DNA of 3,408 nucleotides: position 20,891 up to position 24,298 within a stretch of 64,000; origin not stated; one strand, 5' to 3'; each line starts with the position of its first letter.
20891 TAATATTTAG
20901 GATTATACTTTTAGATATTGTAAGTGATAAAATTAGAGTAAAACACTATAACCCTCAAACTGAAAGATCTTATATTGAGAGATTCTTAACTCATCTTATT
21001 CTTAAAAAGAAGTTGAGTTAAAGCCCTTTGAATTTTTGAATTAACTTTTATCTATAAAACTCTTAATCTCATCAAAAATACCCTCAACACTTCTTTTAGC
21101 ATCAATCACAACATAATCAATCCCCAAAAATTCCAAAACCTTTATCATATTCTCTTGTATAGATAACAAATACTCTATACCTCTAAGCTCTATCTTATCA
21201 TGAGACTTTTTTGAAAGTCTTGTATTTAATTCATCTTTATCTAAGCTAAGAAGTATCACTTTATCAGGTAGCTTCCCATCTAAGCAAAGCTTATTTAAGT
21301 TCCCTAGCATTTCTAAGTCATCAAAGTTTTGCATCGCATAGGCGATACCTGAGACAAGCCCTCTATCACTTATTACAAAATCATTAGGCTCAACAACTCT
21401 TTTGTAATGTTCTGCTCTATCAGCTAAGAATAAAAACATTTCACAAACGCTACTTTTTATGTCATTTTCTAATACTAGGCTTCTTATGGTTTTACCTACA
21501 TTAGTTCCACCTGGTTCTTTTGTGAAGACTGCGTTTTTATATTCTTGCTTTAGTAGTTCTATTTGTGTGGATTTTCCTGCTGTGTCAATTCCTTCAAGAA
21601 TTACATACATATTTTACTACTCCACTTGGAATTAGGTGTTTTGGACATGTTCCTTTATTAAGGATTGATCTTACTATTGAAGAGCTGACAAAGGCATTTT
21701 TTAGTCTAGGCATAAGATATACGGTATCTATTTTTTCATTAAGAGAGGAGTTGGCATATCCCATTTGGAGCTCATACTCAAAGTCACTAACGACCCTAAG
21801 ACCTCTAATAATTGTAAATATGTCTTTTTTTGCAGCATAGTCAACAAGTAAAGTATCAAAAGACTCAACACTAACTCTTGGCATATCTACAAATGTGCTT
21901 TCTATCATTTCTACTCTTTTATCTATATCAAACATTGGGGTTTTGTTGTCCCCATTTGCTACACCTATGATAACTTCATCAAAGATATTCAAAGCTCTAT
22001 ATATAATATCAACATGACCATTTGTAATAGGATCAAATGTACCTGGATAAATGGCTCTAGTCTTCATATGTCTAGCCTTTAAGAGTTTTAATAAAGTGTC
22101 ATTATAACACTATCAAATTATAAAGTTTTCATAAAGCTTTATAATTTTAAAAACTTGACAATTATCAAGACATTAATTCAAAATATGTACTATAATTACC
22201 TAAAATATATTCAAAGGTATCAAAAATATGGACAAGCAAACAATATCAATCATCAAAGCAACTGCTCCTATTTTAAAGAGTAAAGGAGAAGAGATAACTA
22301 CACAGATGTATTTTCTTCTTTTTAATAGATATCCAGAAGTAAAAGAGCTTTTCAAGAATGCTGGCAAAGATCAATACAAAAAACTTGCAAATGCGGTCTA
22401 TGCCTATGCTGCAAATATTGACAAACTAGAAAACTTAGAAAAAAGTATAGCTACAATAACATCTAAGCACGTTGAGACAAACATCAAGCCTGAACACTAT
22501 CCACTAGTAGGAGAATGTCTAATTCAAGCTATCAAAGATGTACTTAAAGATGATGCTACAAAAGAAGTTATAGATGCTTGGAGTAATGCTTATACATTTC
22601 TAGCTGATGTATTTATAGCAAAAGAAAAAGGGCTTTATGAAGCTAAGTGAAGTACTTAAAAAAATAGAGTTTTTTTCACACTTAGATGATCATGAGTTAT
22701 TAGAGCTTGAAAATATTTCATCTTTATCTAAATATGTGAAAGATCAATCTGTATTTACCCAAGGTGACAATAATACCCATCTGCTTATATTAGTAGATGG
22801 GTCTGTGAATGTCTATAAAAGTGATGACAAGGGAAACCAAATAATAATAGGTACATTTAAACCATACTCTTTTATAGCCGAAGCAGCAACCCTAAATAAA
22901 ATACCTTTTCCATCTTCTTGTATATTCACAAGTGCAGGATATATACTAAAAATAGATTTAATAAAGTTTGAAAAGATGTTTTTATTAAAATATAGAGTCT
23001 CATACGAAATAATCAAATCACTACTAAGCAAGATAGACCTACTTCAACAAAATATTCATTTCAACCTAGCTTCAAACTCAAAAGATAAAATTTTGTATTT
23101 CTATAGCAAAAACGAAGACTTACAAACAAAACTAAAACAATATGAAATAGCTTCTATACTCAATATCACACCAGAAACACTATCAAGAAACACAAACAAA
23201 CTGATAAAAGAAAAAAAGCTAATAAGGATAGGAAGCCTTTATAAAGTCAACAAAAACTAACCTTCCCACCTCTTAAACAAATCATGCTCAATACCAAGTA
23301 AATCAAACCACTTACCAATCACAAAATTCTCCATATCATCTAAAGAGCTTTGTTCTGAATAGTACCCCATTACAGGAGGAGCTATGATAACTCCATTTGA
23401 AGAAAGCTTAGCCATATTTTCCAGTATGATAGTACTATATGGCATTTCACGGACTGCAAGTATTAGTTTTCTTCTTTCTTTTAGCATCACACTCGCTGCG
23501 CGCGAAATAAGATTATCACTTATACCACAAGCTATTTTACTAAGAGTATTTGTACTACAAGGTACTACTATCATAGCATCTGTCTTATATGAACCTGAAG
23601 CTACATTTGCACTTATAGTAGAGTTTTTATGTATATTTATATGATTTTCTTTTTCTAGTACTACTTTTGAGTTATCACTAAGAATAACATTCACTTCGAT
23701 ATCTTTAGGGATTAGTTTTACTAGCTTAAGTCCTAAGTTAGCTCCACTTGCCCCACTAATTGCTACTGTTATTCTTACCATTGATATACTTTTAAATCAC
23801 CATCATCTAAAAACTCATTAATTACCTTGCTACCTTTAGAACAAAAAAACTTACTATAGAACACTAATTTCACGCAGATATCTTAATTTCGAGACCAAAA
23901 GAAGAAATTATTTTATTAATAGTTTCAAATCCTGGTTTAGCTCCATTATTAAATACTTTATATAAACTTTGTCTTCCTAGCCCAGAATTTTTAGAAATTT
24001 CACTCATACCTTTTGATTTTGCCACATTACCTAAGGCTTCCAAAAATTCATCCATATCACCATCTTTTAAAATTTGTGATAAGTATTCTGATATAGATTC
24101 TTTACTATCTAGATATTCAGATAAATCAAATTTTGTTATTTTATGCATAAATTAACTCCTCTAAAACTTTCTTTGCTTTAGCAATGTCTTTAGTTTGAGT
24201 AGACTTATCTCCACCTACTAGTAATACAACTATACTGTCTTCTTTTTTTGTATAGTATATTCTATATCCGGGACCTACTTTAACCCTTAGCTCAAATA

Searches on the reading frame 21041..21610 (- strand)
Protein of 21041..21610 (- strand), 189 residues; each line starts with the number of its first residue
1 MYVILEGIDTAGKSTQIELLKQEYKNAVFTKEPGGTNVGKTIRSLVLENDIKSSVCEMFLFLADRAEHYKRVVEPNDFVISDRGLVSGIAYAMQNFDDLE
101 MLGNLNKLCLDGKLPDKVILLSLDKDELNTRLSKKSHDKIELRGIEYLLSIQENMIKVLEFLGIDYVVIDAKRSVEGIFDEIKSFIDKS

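Call 4: search_protein_families(library=pfam, proteins=[window:21041-21610:-], max_evalue=1)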
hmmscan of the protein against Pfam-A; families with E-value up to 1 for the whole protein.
window:21041-21610:- (189 aa): 8 families
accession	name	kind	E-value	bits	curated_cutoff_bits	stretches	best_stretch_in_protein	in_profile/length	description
PF02223.23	Thymidylate_kin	-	2.6e-35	122.2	27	1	5-182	1-185/185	Thymidylate kinase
PF13521.12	AAA_28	-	6.3e-06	26.9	27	1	3-170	2-157/164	AAA domain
PF01712.25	dNK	-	2.1e-05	24.8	27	1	5-185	3-201/203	Deoxynucleoside kinase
PF13238.12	AAA_18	-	0.057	14.3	29.4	1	3-136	1-112/128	AAA domain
PF13612.12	DDE_Tnp_1_3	-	0.082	13.3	27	1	79-185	51-144/155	Transposase DDE domain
PF13207.12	AAA_17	-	0.14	12.9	27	0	7-28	2-23/136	AAA domain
PF00406.28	ADK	-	0.14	12.8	26.8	0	111-147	99-135/151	Adenylate kinase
PF21719.3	MIOS_a-sol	-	0.23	11.4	27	1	58-83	198-223/230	MIOS, alpha-solenoid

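Call 11: find_encoding_contigs(protein=window:21041-21610:-, flank=10000, max_places=10)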
Protein window:21041-21610:- (189 aa): 2 contigs read that carry it; 2 places shown.
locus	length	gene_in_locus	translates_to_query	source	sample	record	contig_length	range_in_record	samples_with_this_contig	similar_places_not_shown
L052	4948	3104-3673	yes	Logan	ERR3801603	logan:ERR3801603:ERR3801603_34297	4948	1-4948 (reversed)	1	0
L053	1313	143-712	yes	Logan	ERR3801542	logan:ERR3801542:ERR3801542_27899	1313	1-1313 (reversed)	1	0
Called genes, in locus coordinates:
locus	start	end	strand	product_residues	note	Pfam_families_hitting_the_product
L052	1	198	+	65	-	?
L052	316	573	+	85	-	PF05973:Gp49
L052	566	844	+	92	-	PF21716:dnstrm_HI1420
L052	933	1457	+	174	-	PF02441:Flavoprotein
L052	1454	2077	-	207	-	PF00027:cNMP_binding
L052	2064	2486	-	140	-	PF00042:Globin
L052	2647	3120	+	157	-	PF01467:CTP_transf_like, PF08218:Citrate_ly_lig (faint)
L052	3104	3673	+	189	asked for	PF01712:dNK (faint), PF02223:Thymidylate_kin, PF13521:AAA_28 (weak)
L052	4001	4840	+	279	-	PF13365:Trypsin_2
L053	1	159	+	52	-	?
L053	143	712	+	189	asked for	PF01712:dNK (faint), PF02223:Thymidylate_kin, PF13521:AAA_28 (weak)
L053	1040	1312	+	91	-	?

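Call 25: find_homologous_proteins(query=window:21041-21610:-, max_evalue=0.00001)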
Query window:21041-21610:- (189 aa): 5153 proteins with E <= 0.00001 among 5419 candidates; the best 120 are listed.
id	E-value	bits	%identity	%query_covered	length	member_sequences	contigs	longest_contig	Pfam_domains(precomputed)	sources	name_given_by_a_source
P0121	1.8e-115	401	100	100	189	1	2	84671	PF02223.24,PF13521.13,PF01712.26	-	-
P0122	7.5e-75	269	63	99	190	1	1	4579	PF02223.24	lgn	-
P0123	2.6e-61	225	59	98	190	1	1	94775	PF02223.24,PF01712.26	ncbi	-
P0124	3.0e-61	224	58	98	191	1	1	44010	PF02223.24,PF13521.13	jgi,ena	-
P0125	6.1e-61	223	56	98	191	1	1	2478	PF02223.24,PF13521.13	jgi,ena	-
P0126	3.2e-60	221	60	95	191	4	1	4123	PF02223.24,PF01712.26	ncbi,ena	-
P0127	5.9e-60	220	57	98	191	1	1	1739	PF02223.24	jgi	jgi:dTMP kinase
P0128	9.8e-60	219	56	98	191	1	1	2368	PF02223.24,PF13521.13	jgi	jgi:dTMP kinase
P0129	1.3e-59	219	59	98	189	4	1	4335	PF02223.24,PF13521.13,PF01712.26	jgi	jgi:dTMP kinase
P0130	2.6e-59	218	59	94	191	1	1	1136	PF02223.24,PF13521.13,PF01712.26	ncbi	-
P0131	3.4e-59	218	60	96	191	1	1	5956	PF02223.24,PF13521.13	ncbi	-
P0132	4.0e-59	217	56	95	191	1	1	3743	PF02223.24,PF13521.13,PF01712.26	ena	-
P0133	5.1e-59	217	56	98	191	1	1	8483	PF02223.24,PF13521.13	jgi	-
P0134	5.5e-59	217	56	98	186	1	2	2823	PF02223.24,PF01712.26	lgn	-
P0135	6.4e-59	217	57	98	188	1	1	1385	PF02223.24,PF13521.13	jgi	-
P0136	9.5e-59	216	59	98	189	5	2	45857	PF02223.24,PF01712.26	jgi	jgi:dTMP kinase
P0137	1.5e-58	216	58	99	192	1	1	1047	PF02223.24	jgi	-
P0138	1.9e-58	215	57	98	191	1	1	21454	PF02223.24,PF13521.13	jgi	-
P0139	2.1e-58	215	55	98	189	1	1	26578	PF02223.24,PF13521.13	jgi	jgi:dTMP kinase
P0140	2.4e-58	215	56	98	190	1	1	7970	PF02223.24,PF13521.13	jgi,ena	-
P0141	3.8e-58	214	54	98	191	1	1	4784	PF02223.24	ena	-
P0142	3.9e-58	214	57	98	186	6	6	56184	PF02223.24,PF01712.26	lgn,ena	-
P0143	4.1e-58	214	55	98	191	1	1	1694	PF02223.24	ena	-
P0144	4.2e-58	214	56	98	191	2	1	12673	PF02223.24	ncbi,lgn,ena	-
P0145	5.0e-58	214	55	98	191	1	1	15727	PF02223.24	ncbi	-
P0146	5.2e-58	214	56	96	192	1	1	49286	PF02223.24,PF13521.13,PF01712.26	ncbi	-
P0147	5.8e-58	214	56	95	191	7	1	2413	PF02223.24,PF01712.26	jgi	-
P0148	8.2e-58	213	56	100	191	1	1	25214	PF02223.24,PF13521.13,PF01712.26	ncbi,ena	-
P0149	8.6e-58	213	58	94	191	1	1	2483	PF02223.24,PF13521.13,PF01712.26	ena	-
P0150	9.2e-58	213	54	98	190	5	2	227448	PF02223.24,PF13521.13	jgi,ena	-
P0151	1.1e-57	213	56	98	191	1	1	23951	PF02223.24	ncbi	-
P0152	1.2e-57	213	55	98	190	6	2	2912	PF02223.24,PF13521.13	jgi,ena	jgi:dTMP kinase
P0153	1.6e-57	212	57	98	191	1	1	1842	PF02223.24,PF13521.13,PF01712.26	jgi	jgi:dTMP kinase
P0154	1.7e-57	212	54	98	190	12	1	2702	PF02223.24,PF13521.13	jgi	jgi:dTMP kinase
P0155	1.9e-57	212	54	98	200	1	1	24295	PF02223.24,PF13521.13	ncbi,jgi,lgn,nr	ncbi:MAG: dTMP kinase [Campylobacteraceae bacterium]|jgi:dTMP kinase|nr:dTMP kinase [Campylobacterac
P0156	2.4e-57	212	58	95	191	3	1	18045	PF02223.24,PF01712.26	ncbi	-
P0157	3.1e-57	211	57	94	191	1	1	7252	PF02223.24,PF13521.13,PF01712.26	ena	-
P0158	3.2e-57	211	53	98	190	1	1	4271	PF02223.24,PF01712.26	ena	-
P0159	3.6e-57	211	55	98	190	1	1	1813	PF02223.24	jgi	-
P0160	3.8e-57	211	56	98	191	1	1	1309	PF02223.24,PF13521.13,PF01712.26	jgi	jgi:dTMP kinase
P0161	5.5e-57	211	55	99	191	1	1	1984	PF02223.24,PF13521.13,PF01712.26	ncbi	-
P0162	6.0e-57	210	57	94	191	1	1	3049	PF02223.24,PF13521.13,PF01712.26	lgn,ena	-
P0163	6.1e-57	210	57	94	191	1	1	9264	PF02223.24,PF13521.13,PF01712.26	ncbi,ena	-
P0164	6.6e-57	210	55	100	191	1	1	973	PF02223.24,PF13521.13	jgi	jgi:dTMP kinase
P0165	7.2e-57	210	54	99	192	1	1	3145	PF02223.24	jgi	jgi:dTMP kinase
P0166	8.1e-57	210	56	94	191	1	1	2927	PF02223.24,PF13521.13,PF01712.26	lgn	-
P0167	9.2e-57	210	57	100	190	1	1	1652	PF02223.24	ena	-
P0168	1.0e-56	210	54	99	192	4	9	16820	PF02223.24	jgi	jgi:dTMP kinase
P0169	1.1e-56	210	54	98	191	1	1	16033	PF02223.24,PF13521.13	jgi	-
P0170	1.2e-56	209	54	99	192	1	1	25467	PF02223.24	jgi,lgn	jgi:dTMP kinase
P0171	1.4e-56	209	54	99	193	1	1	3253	PF02223.24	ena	-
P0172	1.5e-56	209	55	100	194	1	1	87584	PF02223.24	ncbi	-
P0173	1.6e-56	209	59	90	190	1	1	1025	PF02223.24,PF13521.13,PF01712.26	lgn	-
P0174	1.8e-56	209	54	98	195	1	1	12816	PF02223.24,PF13521.13,PF01712.26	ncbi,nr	ncbi:MAG: dTMP kinase [Campylobacterales bacterium]|nr:dTMP kinase [Campylobacterales bacterium]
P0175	1.8e-56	209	57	99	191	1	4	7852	PF02223.24,PF13521.13,PF01712.26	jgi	jgi:dTMP kinase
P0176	2.1e-56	209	54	99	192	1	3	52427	PF02223.24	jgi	jgi:dTMP kinase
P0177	2.3e-56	209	52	99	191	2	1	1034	PF02223.24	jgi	jgi:dTMP kinase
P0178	2.3e-56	208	55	99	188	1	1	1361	PF02223.24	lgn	-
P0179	3.0e-56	208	52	96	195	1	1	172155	PF02223.24,PF13521.13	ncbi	-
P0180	3.3e-56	208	57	94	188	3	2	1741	PF02223.24,PF13521.13,PF01712.26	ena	-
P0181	3.7e-56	208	52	98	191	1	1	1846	PF02223.24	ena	-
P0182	4.1e-56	208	54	99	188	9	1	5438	PF02223.24,PF01712.26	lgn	-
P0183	4.1e-56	208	56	98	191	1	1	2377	PF02223.24,PF13521.13,PF01712.26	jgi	jgi:dTMP kinase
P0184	4.7e-56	207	56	94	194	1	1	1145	PF02223.24,PF13521.13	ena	-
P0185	4.7e-56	207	57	99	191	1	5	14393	PF02223.24,PF13521.13,PF01712.26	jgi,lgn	jgi:dTMP kinase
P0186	4.7e-56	207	53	98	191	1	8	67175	PF02223.24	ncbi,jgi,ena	jgi:dTMP kinase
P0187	5.2e-56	207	55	98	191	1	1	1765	PF02223.24,PF13521.13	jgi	jgi:dTMP kinase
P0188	5.3e-56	207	54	98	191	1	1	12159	PF02223.24,PF13521.13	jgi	-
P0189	5.3e-56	207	54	99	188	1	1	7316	PF02223.24,PF01712.26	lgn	-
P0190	6.6e-56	207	56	98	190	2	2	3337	PF02223.24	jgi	-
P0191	6.6e-56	207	58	98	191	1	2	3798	PF02223.24,PF01712.26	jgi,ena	-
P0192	9.9e-56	206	58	89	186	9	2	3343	PF02223.24,PF01712.26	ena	-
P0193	1.0e-55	206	52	98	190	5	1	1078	PF02223.24,PF13521.13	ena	-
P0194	1.1e-55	206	52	98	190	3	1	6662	PF02223.24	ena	-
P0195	1.2e-55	206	52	98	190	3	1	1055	PF02223.24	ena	-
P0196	1.4e-55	206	57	99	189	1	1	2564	PF02223.24,PF13521.13,PF01712.26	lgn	-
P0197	1.5e-55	206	52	98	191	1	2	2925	PF02223.24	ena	-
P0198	1.7e-55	206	53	94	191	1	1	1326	PF02223.24,PF13521.13,PF01712.26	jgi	-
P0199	1.7e-55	206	57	90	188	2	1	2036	PF02223.24,PF13521.13,PF01712.26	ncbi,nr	ncbi:MAG: dTMP kinase [Arcobacter sp.]|nr:dTMP kinase [Arcobacter sp.]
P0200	1.8e-55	206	54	99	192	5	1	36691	PF02223.24,PF13521.13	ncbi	-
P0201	1.9e-55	205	51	96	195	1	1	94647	PF02223.24,PF13521.13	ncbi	-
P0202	1.9e-55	205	55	99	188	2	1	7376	PF02223.24,PF01712.26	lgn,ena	-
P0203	2.0e-55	205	54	98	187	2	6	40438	PF02223.24,PF13521.13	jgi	jgi:dTMP kinase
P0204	2.0e-55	205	54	98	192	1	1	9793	PF02223.24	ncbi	-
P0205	2.1e-55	205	51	98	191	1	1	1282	PF02223.24,PF13521.13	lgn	-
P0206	2.3e-55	205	52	98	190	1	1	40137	PF02223.24,PF13521.13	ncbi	-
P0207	2.3e-55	205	54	99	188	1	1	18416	PF02223.24,PF01712.26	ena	-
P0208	2.7e-55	205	52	98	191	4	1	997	PF02223.24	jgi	-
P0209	2.8e-55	205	56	99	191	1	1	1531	PF02223.24,PF13521.13,PF01712.26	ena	-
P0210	2.8e-55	205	55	98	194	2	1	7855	PF02223.24,PF13521.13,PF01712.26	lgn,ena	-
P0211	2.8e-55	205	57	94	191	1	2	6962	PF02223.24,PF13521.13,PF01712.26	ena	-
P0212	2.9e-55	205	57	99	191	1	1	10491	PF02223.24,PF13521.13,PF01712.26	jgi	jgi:dTMP kinase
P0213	3.0e-55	205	55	94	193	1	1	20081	PF02223.24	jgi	jgi:dTMP kinase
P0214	3.0e-55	205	54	99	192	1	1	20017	PF02223.24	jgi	jgi:dTMP kinase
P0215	3.1e-55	205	55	98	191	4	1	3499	PF02223.24,PF01712.26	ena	-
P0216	3.6e-55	205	54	98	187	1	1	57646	PF02223.24,PF13521.13,PF01712.26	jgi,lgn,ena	-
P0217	3.7e-55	205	55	99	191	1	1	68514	PF02223.24,PF13521.13,PF01712.26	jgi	jgi:dTMP kinase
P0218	4.1e-55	204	54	99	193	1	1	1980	PF02223.24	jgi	-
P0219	4.5e-55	204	54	99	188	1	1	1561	PF02223.24,PF13521.13,PF01712.26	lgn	-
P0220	4.8e-55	204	55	99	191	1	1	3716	PF02223.24,PF13521.13,PF01712.26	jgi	jgi:dTMP kinase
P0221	4.9e-55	204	56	99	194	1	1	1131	PF02223.24,PF01712.26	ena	-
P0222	5.0e-55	204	56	99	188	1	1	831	PF02223.24,PF13521.13,PF01712.26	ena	-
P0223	5.0e-55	204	54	98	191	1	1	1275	PF02223.24,PF13521.13,PF01712.26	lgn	-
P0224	5.1e-55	204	55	99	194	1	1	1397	PF02223.24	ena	-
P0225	5.1e-55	204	55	99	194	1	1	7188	PF02223.24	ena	-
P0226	5.1e-55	204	53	99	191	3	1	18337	PF02223.24,PF13521.13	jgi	jgi:dTMP kinase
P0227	5.7e-55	204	51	99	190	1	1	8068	PF02223.24,PF13521.13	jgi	-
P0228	5.8e-55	204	52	98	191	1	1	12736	PF02223.24,PF13521.13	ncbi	-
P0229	5.8e-55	204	56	99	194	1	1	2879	PF02223.24,PF01712.26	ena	-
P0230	6.2e-55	204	55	99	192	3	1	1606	PF02223.24,PF01712.26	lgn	-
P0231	6.8e-55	204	57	98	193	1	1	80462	PF02223.24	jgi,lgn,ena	-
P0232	6.9e-55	204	53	99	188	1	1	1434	PF02223.24,PF13521.13,PF01712.26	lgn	-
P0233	9.9e-55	203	55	98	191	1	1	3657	PF02223.24,PF13521.13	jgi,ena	-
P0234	1.0e-54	203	54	95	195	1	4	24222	PF02223.24,PF13521.13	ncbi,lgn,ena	-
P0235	1.1e-54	203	53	99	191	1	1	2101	PF02223.24,PF13521.13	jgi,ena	-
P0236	1.1e-54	203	56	98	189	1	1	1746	PF02223.24,PF01712.26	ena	-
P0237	1.2e-54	203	56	98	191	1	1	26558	PF02223.24,PF13521.13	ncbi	-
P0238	1.2e-54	203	51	98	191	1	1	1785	PF02223.24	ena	-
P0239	1.3e-54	203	55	98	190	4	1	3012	PF02223.24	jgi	-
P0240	1.3e-54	203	54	99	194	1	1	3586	PF02223.24,PF01712.26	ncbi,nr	ncbi:MAG: dTMP kinase [Campylobacterota bacterium]|nr:dTMP kinase [Campylobacterota bacterium]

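Call 26: find_encoding_contigs(protein=P0122, flank=10000, max_places=3)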
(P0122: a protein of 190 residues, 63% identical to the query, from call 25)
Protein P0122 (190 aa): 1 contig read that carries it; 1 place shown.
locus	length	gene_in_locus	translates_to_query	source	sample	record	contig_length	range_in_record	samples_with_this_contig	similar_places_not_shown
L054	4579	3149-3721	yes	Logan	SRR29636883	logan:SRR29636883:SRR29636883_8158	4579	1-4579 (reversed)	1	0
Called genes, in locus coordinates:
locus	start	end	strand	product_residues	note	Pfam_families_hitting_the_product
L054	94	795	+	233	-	PF02943:FeThRed_B, PF00581:Rhodanese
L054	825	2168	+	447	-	PF00330:Aconitase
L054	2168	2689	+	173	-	PF02441:Flavoprotein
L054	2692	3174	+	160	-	PF01467:CTP_transf_like, PF08218:Citrate_ly_lig (weak)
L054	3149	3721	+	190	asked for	PF02223:Thymidylate_kin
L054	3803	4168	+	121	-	-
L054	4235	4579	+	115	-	?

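Call 27: find_encoding_contigs(protein=P0123, flank=10000, max_places=3)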
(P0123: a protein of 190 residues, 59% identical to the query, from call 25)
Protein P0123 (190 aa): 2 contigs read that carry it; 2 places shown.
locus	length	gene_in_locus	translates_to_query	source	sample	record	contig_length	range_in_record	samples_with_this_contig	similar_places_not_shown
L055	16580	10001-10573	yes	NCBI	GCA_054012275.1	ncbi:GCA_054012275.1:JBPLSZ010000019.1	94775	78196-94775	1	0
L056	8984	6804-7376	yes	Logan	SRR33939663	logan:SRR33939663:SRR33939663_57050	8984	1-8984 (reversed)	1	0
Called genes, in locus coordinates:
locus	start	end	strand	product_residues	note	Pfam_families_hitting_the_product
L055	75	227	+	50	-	-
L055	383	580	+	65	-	-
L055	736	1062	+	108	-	-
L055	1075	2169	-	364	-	PF00015:MCPsignal, PF13682:CZB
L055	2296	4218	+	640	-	PF00133:tRNA-synt_1, PF01406:tRNA-synt_1e (weak), PF09334:tRNA-synt_1g, PF00133:tRNA-synt_1, PF01588:tRNA_bind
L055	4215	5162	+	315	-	-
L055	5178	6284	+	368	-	PF03480:DctP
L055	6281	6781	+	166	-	PF00578:AhpC-TSA, PF08534:Redoxin, PF00085:Thioredoxin (weak), PF13098:Thioredoxin_2 (weak), PF13905:Thioredoxin_8 (weak)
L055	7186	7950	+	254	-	PF13505:OMP_b-brl (weak)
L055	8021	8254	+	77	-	-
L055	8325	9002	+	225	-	PF13144:ChapFlgA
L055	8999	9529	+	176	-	PF02441:Flavoprotein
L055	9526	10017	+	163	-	PF01467:CTP_transf_like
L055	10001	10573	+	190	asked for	PF01712:dNK, PF02223:Thymidylate_kin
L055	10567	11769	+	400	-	PF13393:tRNA-synt_His, PF00587:tRNA-synt_2b, PF03129:HGTP_anticodon (weak)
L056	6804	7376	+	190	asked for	PF01712:dNK, PF02223:Thymidylate_kin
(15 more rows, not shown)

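Call 28: find_encoding_contigs(protein=P0124, flank=10000, max_places=3)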
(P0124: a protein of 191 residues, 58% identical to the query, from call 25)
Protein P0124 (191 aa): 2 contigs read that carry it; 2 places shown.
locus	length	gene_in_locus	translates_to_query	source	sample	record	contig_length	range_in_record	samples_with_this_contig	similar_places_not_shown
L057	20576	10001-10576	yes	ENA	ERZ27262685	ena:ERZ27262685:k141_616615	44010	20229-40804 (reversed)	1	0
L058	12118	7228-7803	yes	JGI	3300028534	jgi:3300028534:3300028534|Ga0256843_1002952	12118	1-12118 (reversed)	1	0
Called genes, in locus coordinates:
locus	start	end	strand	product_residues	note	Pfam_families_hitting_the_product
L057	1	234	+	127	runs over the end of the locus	-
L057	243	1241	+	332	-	PF01979:Amidohydro_1, PF04909:Amidohydro_2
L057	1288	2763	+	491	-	PF00890:FAD_binding_2, PF01266:DAO, PF03486:HI0933_like, PF07992:Pyr_redox_2 (weak), PF12831:FAD_oxidored (faint), PF02910:Succ_DH_flav_C (weak)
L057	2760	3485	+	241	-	PF13085:Fer2_3, PF13746:Fer4_18 (faint), PF13237:Fer4_10, PF12838:Fer4_7 (weak), PF13183:Fer4_8, PF13187:Fer4_9 (weak), PF13484:Fer4_16 (weak), PF13534:Fer4_17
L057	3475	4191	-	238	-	PF25087:GMPPB_C (weak), PF00132:Hexapep (weak)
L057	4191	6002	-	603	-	PF02784:Orn_Arg_deC_N, PF17810:Arg_decarb_HB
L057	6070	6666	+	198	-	-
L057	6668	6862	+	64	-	-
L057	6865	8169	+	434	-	PF00324:AA_permease, PF13520:AA_permease_2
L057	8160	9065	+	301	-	PF22673:MCP-like_PDC_1 (weak), PF02743:dCache_1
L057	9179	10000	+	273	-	PF13145:Rotamase_2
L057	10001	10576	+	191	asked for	PF02223:Thymidylate_kin, PF13521:AAA_28 (weak)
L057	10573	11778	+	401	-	PF13393:tRNA-synt_His, PF00152:tRNA-synt_2 (faint), PF00587:tRNA-synt_2b, PF13393:tRNA-synt_His, PF03129:HGTP_anticodon (weak)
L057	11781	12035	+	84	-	-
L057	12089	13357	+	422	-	PF00072:Response_reg, PF00990:GGDEF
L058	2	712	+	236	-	?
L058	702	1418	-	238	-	PF25087:GMPPB_C (weak), PF00132:Hexapep (weak)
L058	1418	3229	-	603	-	PF02784:Orn_Arg_deC_N, PF17810:Arg_decarb_HB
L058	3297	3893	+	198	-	-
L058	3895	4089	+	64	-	-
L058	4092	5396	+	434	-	PF00324:AA_permease, PF13520:AA_permease_2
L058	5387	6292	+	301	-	PF22673:MCP-like_PDC_1 (weak), PF02743:dCache_1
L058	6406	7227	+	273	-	PF13145:Rotamase_2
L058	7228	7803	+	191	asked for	PF02223:Thymidylate_kin, PF13521:AAA_28 (weak)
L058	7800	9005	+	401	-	PF13393:tRNA-synt_His, PF00152:tRNA-synt_2 (faint), PF00587:tRNA-synt_2b, PF13393:tRNA-synt_His, PF03129:HGTP_anticodon (weak)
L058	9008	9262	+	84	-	-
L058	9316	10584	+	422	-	PF00072:Response_reg, PF00990:GGDEF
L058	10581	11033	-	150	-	PF00877:NLPC_P60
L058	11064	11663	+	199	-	PF00027:cNMP_binding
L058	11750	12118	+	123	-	?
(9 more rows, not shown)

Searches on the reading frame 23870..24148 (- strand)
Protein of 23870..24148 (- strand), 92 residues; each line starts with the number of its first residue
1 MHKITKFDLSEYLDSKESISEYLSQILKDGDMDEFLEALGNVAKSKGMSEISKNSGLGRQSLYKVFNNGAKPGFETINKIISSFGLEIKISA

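Call 8: search_protein_families(library=ncbifam, proteins=[window:23870-24148:-], max_evalue=0.01)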
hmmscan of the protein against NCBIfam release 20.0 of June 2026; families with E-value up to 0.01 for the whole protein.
window:23870-24148:- (92 aa): 1 family
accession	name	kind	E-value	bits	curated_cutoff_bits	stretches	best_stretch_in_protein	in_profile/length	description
TIGR02684.1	dnstrm_HI1420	hypoth_equivalog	2.6e-29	101.3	53.7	1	3-90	1-88/89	addiction module antidote protein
